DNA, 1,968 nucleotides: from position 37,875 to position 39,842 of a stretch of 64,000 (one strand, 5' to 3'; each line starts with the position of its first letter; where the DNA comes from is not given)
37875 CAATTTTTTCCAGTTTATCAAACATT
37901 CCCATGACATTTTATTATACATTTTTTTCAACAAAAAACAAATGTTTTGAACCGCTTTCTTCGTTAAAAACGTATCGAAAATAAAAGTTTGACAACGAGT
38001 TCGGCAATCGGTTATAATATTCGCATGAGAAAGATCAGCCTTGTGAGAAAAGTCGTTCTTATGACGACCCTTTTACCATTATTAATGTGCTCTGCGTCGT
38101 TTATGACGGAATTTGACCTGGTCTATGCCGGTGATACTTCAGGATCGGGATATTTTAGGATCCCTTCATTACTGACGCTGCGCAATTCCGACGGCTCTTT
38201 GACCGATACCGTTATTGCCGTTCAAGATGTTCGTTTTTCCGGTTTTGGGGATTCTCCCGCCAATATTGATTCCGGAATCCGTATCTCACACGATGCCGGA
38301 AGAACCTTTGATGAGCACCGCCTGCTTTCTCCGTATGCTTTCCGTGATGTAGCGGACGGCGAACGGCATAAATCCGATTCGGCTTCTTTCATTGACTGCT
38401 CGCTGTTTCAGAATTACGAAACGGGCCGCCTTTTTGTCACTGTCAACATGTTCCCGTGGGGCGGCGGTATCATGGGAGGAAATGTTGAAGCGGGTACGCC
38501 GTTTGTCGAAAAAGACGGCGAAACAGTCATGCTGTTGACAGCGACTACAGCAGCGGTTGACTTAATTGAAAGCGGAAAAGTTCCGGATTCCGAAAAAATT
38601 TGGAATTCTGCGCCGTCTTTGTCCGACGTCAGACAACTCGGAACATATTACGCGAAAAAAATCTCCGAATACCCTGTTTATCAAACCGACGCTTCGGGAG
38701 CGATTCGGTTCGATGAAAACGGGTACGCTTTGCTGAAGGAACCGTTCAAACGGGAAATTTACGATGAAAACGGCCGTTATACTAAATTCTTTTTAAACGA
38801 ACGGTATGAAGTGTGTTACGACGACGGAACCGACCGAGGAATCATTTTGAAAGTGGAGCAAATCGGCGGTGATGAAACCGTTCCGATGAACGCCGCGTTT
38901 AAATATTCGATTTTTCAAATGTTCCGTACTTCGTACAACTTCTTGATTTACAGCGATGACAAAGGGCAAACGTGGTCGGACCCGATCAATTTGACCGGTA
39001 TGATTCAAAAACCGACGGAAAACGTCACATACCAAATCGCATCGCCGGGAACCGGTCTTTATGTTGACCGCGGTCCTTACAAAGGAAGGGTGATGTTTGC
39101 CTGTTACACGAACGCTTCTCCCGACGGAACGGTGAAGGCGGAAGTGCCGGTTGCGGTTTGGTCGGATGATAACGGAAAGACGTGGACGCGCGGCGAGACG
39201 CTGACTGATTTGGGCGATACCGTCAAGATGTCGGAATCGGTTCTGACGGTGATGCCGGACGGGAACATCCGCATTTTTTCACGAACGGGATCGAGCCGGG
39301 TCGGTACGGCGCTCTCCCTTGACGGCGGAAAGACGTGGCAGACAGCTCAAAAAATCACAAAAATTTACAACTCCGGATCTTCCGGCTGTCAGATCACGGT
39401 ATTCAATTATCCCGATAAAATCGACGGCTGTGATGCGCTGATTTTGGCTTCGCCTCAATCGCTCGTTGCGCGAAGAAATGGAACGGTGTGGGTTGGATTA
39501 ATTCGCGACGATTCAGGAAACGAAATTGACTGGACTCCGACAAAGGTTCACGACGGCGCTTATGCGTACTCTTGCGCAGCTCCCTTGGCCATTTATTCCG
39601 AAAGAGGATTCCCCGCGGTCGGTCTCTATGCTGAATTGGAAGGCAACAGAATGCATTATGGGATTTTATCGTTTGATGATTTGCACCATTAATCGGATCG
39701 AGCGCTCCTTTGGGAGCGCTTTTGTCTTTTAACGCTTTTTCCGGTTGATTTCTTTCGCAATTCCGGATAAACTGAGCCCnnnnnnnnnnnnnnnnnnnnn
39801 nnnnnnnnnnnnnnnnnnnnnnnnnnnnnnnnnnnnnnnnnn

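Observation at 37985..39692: Sialidase with FRIP + four Asp-boxes under a near-perfect sigma70 promoter ending 6 nt before the ATG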

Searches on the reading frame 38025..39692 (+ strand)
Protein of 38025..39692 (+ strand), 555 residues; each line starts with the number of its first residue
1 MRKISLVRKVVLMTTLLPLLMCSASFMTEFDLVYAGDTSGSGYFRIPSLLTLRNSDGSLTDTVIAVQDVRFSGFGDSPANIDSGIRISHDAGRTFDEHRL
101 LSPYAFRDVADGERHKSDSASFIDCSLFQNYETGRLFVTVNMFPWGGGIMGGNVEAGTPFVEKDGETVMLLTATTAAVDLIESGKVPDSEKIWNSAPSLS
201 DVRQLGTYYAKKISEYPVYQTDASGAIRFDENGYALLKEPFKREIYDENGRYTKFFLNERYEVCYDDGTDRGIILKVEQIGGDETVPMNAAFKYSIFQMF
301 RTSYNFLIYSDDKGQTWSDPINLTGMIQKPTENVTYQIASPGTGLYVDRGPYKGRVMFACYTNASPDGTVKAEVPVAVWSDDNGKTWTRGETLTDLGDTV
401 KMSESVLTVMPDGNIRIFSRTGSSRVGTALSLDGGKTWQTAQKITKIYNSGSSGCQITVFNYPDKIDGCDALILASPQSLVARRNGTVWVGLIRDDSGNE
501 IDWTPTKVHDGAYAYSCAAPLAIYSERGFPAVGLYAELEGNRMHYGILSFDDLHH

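Call 5: search_protein_families(library=pfam, proteins=[window:38025-39692:+], max_evalue=0.01)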
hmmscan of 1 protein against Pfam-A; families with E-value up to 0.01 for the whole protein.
window:38025-39692:+ (555 aa): 4 families
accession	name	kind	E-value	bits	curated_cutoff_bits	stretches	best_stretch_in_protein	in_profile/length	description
PF13088.12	BNR_2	-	1e-13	51.7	31.4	1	306-456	83-215/277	BNR repeat-like domain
PF02012.26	BNR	-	6.2e-09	35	27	0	379-388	2-11/12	BNR/Asp-box repeat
PF24316.1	Tli3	-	2.5e-06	28.3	27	0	301-332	80-110/129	T6SS Tli3 immunity protein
PF12217.14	End_beta_propel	-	0.002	17.6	24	0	355-401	26-71/367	Catalytic beta propeller domain of bacteriophage endosialidase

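Call 6: search_protein_families(library=ncbifam, proteins=[window:38025-39692:+], max_evalue=0.01)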
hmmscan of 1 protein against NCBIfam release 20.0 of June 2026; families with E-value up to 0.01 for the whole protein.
window:38025-39692:+ (555 aa): 2 families
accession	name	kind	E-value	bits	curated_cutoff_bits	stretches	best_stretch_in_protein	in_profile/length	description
NF045728.1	glycosyl_F510_1955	equivalog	0.00011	21.6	175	0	378-443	118-175/246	F510_1955 family glycosylhydrolase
NF040591.1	choice_anch_O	subfamily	0.0077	14.9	125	0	302-334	535-568/670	choice-of-anchor O protein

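Call 7: search_solved_structures(query=window:38025-39692:+, max_evalue=0.001, show_alignments=2)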
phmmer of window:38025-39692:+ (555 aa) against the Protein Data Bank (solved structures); distinct sequences matched with E-value up to 0.001: 58.
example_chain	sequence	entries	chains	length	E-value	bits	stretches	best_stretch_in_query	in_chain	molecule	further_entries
4x47_A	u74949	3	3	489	2.1e-50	175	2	244-525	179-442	Anhydrosialidase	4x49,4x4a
4x6k_A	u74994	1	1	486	2.3e-50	174.9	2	243-525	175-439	Anhydrosialidase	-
1sli_A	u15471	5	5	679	3.3e-47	164.4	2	283-520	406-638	INTRAMOLECULAR TRANS-SIALIDASE | SIALIDASE L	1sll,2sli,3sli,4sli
5tsp_A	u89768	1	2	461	3.2e-44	154.6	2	301-522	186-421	Sialidase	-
2bf6_A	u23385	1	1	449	3.5e-44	154.5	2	301-521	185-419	EXO-ALPHA-SIALIDASE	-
2vk5_A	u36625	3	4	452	3.7e-44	154.4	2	301-522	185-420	EXO-ALPHA-SIALIDASE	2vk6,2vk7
8u5o_A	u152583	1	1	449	9e-44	153.1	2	301-522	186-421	Exo-alpha-sialidase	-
8u2a_A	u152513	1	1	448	9.8e-44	153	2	301-521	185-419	Exo-alpha-sialidase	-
8xve_R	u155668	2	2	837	6.5e-43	150.3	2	300-522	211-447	Exo-alpha-sialidase,Endothelin receptor type B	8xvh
8xql_R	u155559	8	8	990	1.1e-42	149.5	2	301-521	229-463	Exo-alpha-sialidase,Taste receptor type 2 member 14,LgBiT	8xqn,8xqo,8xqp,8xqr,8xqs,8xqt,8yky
9c20_A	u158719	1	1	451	1.8e-37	132.3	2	267-522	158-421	exo-alpha-sialidase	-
8url_A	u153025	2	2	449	2.4e-37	131.9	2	266-522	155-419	Exo-alpha-sialidase NanJ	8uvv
4xe9_A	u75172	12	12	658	1.4e-31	112.9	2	256-517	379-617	Sialidase B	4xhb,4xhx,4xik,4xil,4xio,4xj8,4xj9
2jkb_A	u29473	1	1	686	1.4e-31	112.9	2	257-517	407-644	SIALIDASE B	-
4xyx_A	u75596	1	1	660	1.4e-31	112.8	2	256-517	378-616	Sialidase B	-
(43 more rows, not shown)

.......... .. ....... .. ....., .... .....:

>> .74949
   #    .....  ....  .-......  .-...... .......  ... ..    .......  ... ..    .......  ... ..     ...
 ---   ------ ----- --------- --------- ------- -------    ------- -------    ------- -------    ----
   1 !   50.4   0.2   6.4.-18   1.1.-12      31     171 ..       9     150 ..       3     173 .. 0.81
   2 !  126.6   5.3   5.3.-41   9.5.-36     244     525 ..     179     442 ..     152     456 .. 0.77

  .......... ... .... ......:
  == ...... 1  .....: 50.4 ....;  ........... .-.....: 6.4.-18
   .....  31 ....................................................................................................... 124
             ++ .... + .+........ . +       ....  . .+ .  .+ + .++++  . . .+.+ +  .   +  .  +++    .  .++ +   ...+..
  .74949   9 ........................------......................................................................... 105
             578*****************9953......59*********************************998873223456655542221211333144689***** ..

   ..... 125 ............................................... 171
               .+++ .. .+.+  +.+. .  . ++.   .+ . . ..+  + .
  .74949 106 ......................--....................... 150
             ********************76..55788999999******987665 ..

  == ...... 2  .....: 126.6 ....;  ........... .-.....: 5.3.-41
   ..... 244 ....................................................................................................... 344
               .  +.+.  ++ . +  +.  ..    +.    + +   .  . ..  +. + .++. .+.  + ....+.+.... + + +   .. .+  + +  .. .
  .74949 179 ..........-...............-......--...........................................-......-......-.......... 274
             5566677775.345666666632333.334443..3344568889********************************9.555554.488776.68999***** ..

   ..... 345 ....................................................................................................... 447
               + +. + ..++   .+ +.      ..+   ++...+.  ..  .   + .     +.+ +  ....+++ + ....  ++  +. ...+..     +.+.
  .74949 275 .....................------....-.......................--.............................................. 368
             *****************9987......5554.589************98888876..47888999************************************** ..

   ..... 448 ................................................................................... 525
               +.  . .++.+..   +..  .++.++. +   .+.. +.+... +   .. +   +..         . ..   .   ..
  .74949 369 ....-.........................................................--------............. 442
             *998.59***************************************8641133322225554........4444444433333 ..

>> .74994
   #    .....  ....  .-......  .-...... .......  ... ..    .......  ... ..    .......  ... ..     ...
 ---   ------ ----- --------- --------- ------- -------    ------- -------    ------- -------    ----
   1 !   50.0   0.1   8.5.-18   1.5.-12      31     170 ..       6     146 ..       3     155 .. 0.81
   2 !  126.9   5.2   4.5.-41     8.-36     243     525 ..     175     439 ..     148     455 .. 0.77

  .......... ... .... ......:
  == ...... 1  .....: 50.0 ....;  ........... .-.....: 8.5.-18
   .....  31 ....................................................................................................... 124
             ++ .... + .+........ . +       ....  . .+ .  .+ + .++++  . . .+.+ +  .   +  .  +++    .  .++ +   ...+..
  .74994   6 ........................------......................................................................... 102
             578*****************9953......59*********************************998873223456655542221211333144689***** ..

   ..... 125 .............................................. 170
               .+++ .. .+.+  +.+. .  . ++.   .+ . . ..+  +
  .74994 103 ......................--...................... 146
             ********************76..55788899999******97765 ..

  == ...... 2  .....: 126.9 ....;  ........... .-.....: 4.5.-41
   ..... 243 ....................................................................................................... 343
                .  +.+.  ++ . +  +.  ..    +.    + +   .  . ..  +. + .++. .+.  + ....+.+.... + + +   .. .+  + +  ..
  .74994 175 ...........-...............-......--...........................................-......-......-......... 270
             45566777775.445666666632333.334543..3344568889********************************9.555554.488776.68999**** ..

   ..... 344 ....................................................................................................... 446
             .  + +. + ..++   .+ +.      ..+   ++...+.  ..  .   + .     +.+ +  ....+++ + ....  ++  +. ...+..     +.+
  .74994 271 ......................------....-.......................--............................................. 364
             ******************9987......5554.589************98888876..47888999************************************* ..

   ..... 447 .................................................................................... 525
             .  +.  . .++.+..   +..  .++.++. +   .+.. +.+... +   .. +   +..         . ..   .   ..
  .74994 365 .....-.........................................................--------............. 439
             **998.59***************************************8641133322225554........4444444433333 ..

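Call 10: find_homologous_proteins(query=window:38025-39692:+, max_evalue=0.00001)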
Query window:38025-39692:+ (555 aa): 58 proteins with E <= 0.00001 among 8000 candidates.
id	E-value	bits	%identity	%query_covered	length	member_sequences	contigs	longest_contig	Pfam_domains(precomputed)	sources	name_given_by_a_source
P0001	0.0e+0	1249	97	100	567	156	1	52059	PF24316.2,PF02012.27,PF13088.13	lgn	-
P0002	0.0e+0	1116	86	99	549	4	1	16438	PF24316.2,PF02012.27,PF13088.13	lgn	-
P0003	0.0e+0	1114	86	99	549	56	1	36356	PF24316.2,PF02012.27,PF13088.13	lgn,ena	-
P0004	1.3e-241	821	65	99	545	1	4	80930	PF02012.27,PF13088.13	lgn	-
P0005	6.6e-240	815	65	99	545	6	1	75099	PF02012.27,PF13088.13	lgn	-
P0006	1.5e-239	814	65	98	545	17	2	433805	PF02012.27,PF13088.13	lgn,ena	-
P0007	2.5e-238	810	64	99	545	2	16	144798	PF02012.27,PF13088.13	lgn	-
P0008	2.0e-224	764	60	99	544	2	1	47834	PF02012.27,PF13088.13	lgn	-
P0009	3.1e-198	678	55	96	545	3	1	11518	PF02012.27,PF13088.13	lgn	-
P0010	1.7e-68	250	34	89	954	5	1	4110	PF13149.13,PF02973.23,PF13088.13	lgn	-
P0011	2.4e-49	186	33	99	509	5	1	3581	PF02012.27,PF13088.13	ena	-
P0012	7.4e-47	178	31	88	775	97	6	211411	PF02973.23,PF02012.27,PF13088.13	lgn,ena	-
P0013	1.8e-39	154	28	90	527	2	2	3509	PF13859.13,PF24316.2,PF13810.13,PF02012.27,PF13088.13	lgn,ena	-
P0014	9.5e-31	125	27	87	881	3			PF13859.13,PF13385.14,PF02973.23,PF02012.27,PF22888.2,PF13088.13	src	-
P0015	5.5e-29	119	34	50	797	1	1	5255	PF13859.13,PF13088.13,PF07554.20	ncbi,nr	ncbi:MAG: FIVAR domain-containing protein, partial [Clostridium sp.]|nr:FIVAR domain-containing prot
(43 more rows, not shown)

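Call 11: find_encoding_contigs(protein=P0001, flank=10000, max_places=3)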
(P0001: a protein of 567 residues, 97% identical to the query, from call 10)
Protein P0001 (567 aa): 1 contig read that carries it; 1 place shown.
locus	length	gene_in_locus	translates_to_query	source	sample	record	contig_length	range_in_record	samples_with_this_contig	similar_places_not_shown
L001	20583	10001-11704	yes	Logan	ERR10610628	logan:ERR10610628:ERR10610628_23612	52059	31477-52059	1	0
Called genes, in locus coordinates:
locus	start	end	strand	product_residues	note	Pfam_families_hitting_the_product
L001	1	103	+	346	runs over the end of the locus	PF03793:PASTA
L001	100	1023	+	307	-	-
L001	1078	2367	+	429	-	PF09903:DUF2130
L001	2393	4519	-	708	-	-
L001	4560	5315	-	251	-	PF23023:Anti-Pycsar_Apyc1, PF00753:Lactamase_B, PF12706:Lactamase_B_2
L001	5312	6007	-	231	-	PF01128:IspD, PF12804:NTP_transf_3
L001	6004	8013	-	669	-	PF13328:HD_4, PF01966:HD, PF04607:RelA_SpoT, PF02824:TGS, PF28438:RelA_RIS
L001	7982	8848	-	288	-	PF17827:PrmC_N, PF01170:UPF0020 (weak), PF05175:MTS, PF13489:Methyltransf_23 (faint), PF13847:Methyltransf_31, PF08242:Methyltransf_12 (weak), PF13649:Methyltransf_25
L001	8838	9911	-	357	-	PF03462:PCRF, PF00472:RF-1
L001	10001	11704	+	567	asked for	PF24316:Tli3 (faint), PF02012:BNR (faint), PF13088:BNR_2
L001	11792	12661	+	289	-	-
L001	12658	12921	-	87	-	-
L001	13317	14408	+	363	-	PF00056:Ldh_1_N, PF02866:Ldh_1_C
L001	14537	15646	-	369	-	PF01841:Transglut_core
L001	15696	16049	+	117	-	PF00581:Rhodanese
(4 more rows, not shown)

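Call 12: find_encoding_contigs(protein=P0003, flank=10000, max_places=3)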
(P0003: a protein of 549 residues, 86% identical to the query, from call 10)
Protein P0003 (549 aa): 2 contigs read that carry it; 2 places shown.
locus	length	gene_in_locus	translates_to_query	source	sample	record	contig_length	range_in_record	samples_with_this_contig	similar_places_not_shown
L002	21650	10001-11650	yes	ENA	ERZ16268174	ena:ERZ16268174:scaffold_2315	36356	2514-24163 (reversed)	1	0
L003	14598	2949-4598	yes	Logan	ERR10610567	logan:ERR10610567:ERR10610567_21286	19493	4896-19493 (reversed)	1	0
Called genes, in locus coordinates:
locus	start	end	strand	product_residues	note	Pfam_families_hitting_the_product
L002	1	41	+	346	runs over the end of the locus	PF03793:PASTA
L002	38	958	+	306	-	-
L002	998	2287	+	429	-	PF09903:DUF2130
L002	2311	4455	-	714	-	-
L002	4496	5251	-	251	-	PF23023:Anti-Pycsar_Apyc1, PF00753:Lactamase_B, PF12706:Lactamase_B_2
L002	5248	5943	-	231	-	PF01128:IspD, PF12804:NTP_transf_3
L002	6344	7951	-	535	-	PF13328:HD_4, PF01966:HD, PF04607:RelA_SpoT, PF02824:TGS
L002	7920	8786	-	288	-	PF17827:PrmC_N, PF01170:UPF0020 (faint), PF05175:MTS, PF13847:Methyltransf_31 (weak), PF08242:Methyltransf_12 (weak), PF13649:Methyltransf_25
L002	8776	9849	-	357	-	PF03462:PCRF, PF00472:RF-1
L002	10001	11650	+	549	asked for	PF24316:Tli3 (faint), PF02012:BNR (faint), PF13088:BNR_2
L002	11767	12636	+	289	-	-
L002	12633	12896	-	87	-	-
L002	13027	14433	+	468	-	PF01408:GFO_IDH_MocA, PF21252:Glyco_hydro_109_C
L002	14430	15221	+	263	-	PF07286:D-Glu_cyclase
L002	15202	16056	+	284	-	PF14336:GLUCM-like_C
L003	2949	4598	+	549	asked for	PF24316:Tli3 (faint), PF02012:BNR (faint), PF13088:BNR_2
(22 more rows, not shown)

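Call 13: find_encoding_contigs(protein=P0006, flank=10000, max_places=3)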
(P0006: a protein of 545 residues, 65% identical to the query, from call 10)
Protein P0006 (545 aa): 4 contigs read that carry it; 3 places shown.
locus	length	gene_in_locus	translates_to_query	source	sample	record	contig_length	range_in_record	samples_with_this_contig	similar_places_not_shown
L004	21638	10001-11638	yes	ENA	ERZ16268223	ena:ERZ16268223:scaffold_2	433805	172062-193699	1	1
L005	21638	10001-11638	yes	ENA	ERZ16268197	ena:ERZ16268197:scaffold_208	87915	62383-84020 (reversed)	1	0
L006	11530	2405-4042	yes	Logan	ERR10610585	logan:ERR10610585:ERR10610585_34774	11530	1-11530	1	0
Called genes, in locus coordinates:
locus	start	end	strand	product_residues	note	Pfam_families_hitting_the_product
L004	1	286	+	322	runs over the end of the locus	PF00551:Formyl_trans_N, PF02911:Formyl_trans_C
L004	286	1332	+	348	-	PF03793:PASTA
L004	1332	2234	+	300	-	-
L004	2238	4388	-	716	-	-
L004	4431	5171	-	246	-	PF23023:Anti-Pycsar_Apyc1 (weak), PF00753:Lactamase_B, PF12706:Lactamase_B_2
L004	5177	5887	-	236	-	PF01128:IspD, PF12804:NTP_transf_3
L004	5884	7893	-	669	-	PF13328:HD_4, PF01966:HD, PF04607:RelA_SpoT, PF02824:TGS, PF28438:RelA_RIS, PF13291:ACT_4 (faint)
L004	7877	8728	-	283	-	PF17827:PrmC_N, PF05175:MTS, PF13489:Methyltransf_23 (faint), PF08242:Methyltransf_12, PF13649:Methyltransf_25, PF13847:Methyltransf_31 (weak)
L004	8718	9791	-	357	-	PF03462:PCRF, PF00472:RF-1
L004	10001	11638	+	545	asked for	PF02012:BNR (faint), PF13088:BNR_2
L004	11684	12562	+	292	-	-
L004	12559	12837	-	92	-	-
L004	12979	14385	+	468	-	PF01408:GFO_IDH_MocA, PF21252:Glyco_hydro_109_C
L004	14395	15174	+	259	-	PF07286:D-Glu_cyclase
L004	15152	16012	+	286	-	PF14336:GLUCM-like_C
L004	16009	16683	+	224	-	PF02682:CT_C_D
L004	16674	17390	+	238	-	PF03746:LamB_YcsF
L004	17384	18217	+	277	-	PF02626:CT_A_B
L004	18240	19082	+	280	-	PF01063:Aminotran_4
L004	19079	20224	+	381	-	PF01168:Ala_racemase_N, PF00842:Ala_racemase_C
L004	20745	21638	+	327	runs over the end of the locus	PF20030:bpMoxR, PF07726:AAA_3, PF07728:AAA_5, PF17863:AAA_lid_2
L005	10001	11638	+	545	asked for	PF02012:BNR (faint), PF13088:BNR_2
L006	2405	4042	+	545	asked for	PF02012:BNR (faint), PF13088:BNR_2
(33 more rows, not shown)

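Call 14: find_encoding_contigs(protein=P0008, flank=10000, max_places=2)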
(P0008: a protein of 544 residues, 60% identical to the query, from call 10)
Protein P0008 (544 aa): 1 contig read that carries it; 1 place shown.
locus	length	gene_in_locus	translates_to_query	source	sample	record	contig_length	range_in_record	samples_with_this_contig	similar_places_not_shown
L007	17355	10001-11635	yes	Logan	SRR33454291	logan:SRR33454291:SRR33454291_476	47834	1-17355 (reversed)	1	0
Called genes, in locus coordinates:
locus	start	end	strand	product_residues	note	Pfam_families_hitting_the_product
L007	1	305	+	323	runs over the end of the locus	PF00551:Formyl_trans_N, PF02911:Formyl_trans_C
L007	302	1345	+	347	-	PF03793:PASTA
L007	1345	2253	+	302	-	-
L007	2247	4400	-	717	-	-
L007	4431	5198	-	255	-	PF23023:Anti-Pycsar_Apyc1, PF00753:Lactamase_B (weak), PF12706:Lactamase_B_2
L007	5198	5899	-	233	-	PF01128:IspD, PF12804:NTP_transf_3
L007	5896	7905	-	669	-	PF13328:HD_4, PF01966:HD, PF04607:RelA_SpoT, PF02824:TGS, PF28438:RelA_RIS, PF13291:ACT_4 (faint)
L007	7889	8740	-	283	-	PF17827:PrmC_N, PF05175:MTS, PF08242:Methyltransf_12 (faint), PF13649:Methyltransf_25 (weak), PF13847:Methyltransf_31 (weak)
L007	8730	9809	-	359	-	PF03462:PCRF, PF00472:RF-1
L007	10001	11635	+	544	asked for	PF02012:BNR (faint), PF13088:BNR_2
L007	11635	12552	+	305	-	-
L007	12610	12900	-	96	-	-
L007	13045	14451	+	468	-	PF01408:GFO_IDH_MocA, PF21252:Glyco_hydro_109_C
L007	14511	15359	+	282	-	PF01063:Aminotran_4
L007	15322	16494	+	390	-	PF01168:Ala_racemase_N, PF00842:Ala_racemase_C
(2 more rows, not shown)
